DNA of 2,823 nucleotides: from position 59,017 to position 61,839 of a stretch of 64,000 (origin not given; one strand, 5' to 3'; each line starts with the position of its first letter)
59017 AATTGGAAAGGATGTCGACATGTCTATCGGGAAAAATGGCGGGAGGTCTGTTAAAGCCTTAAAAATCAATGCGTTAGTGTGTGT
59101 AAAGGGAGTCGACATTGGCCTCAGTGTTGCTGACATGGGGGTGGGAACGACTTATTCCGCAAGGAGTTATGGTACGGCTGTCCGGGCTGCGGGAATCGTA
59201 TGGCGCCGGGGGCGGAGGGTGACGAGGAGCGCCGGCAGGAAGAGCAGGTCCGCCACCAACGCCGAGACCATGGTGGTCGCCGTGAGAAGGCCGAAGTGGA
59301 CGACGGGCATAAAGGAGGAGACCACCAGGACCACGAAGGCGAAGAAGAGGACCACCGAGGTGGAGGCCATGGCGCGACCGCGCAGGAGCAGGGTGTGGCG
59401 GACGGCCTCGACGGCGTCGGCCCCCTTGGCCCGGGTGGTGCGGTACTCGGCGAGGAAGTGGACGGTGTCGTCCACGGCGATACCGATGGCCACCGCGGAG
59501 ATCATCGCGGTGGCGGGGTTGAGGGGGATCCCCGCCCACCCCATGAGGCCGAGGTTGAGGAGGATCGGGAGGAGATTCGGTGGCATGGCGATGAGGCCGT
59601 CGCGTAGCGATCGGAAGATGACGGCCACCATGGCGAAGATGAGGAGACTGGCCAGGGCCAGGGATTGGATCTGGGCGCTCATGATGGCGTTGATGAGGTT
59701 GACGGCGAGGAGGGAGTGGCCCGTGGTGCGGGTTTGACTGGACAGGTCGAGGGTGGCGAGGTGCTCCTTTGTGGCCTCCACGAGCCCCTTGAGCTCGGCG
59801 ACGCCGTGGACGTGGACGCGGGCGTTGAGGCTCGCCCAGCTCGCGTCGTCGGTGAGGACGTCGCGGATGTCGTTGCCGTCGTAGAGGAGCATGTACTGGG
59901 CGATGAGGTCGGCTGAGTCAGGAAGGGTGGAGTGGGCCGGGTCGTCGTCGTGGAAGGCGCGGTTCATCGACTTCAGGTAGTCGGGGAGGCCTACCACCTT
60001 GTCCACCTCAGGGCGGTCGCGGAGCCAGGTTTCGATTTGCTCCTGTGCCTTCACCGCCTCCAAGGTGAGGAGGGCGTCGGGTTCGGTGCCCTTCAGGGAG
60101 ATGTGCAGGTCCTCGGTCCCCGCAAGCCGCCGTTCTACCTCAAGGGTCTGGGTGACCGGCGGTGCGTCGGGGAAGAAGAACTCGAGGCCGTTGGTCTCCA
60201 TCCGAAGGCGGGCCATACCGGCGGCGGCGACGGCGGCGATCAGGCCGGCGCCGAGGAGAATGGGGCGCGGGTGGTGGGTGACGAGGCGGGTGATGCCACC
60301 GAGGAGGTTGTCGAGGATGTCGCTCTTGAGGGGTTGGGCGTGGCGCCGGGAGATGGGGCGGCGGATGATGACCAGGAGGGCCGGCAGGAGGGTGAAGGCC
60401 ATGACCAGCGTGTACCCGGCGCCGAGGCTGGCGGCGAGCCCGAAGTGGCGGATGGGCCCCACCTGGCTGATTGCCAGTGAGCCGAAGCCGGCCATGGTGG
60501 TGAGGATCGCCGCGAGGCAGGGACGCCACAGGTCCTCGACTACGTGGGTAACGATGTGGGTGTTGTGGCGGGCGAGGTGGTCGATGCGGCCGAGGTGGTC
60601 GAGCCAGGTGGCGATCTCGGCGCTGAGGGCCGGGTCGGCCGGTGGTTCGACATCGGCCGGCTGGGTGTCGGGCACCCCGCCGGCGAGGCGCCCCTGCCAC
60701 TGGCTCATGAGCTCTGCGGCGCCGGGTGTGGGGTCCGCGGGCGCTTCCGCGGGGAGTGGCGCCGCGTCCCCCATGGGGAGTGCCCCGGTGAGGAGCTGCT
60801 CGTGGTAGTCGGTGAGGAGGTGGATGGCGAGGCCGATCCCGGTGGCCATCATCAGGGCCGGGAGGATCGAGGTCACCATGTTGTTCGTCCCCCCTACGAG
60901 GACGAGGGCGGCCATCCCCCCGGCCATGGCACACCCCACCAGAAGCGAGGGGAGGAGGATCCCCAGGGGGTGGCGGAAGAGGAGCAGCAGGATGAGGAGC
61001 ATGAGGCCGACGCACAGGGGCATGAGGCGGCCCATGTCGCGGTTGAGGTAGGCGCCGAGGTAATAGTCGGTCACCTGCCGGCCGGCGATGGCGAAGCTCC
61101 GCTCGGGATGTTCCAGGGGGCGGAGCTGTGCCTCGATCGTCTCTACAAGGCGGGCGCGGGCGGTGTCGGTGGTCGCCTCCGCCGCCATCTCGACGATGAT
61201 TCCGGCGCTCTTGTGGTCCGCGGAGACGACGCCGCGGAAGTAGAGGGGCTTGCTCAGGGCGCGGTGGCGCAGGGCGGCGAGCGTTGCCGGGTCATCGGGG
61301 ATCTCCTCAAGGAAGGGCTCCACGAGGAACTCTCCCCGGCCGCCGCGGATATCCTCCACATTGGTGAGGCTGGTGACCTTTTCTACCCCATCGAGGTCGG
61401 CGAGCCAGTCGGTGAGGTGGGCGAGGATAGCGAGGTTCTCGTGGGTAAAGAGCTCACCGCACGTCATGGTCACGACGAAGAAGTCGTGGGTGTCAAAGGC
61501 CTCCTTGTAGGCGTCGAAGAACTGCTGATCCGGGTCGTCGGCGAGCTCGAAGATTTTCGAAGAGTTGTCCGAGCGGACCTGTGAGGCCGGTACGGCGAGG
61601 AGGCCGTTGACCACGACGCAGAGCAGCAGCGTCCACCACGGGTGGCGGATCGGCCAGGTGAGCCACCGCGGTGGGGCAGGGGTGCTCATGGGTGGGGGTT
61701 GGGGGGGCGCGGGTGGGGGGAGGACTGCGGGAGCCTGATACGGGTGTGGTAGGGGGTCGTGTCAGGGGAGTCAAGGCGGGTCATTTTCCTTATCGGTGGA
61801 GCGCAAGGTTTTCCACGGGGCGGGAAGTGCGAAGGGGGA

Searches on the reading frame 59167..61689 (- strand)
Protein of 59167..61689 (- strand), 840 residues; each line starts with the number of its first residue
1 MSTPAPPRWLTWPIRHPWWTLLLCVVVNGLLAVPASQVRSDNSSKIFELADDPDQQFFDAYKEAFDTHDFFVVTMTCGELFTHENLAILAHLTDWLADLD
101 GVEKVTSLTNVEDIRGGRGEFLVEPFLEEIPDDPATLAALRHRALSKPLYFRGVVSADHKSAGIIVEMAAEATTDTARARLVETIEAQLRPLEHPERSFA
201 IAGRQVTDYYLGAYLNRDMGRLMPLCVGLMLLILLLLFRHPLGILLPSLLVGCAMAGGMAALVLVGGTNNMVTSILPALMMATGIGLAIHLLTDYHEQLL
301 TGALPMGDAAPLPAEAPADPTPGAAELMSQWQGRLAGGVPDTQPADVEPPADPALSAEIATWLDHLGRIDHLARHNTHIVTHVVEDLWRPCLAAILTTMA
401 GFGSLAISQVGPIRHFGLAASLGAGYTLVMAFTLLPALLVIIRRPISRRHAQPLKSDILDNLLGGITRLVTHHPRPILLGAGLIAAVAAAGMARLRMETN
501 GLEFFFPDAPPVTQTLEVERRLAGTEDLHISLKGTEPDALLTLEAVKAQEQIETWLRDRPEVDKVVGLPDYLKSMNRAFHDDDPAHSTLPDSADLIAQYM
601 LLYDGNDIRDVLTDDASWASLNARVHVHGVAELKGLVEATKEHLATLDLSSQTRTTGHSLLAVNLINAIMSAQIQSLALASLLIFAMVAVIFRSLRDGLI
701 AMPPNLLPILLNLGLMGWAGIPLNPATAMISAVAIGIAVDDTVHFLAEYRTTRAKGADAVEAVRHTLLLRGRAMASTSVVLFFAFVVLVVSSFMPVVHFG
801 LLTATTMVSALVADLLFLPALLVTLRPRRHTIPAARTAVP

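Call 9: search_protein_families(library=pfam, proteins=[window:59167-61689:-], max_evalue=0.001)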
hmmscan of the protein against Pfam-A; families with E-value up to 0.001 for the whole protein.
window:59167-61689:- (840 aa): 2 families
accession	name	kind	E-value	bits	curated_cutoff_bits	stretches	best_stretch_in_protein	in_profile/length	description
PF03176.21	MMPL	-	3.2e-28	99.1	20.5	3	84-302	45-233/333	MMPL family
PF02460.24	Patched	-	0.00054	20.2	23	1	699-823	32-155/156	Patched SSD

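Call 30: search_protein_families(library=ncbifam, proteins=[window:59167-61689:-], max_evalue=0.01)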
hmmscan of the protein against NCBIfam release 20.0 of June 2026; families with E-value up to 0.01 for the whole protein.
window:59167-61689:- (840 aa): 7 families
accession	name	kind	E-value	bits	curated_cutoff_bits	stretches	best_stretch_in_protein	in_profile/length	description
TIGR00921.1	2A067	subfamily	3.7e-49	167.4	351.9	3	481-825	11-346/733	hydrophobe/amphiphile efflux-3 (HAE3) family transporter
TIGR00833.1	actII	subfamily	1.5e-31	109.5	874.7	4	145-299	101-260/910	MMPL family RND transporter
TIGR03480.1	HpnN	hypoth_equivalog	2.6e-23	82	751.85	3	734-833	332-431/862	hopanoid biosynthesis associated RND transporter like protein HpnN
NF052374.1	HopndTporHpnN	equivalog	7.4e-09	34.2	1100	2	734-829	335-430/858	hopanoid transporter HpnN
TIGR00916.1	2A0604s01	subfamily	4.1e-05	23.3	148.6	1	663-812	75-228/231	SecD/SecF family protein translocase subunit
NF052608.1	TrhMmycExpMmpL3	equivalog_domain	0.0018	16.6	1400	1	726-825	242-341/992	trehalose monomycolate exporter MmpL3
NF006357.0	PRK08578.2-1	equivalog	0.006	16.4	304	1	668-816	116-260/282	preprotein translocase subunit SecF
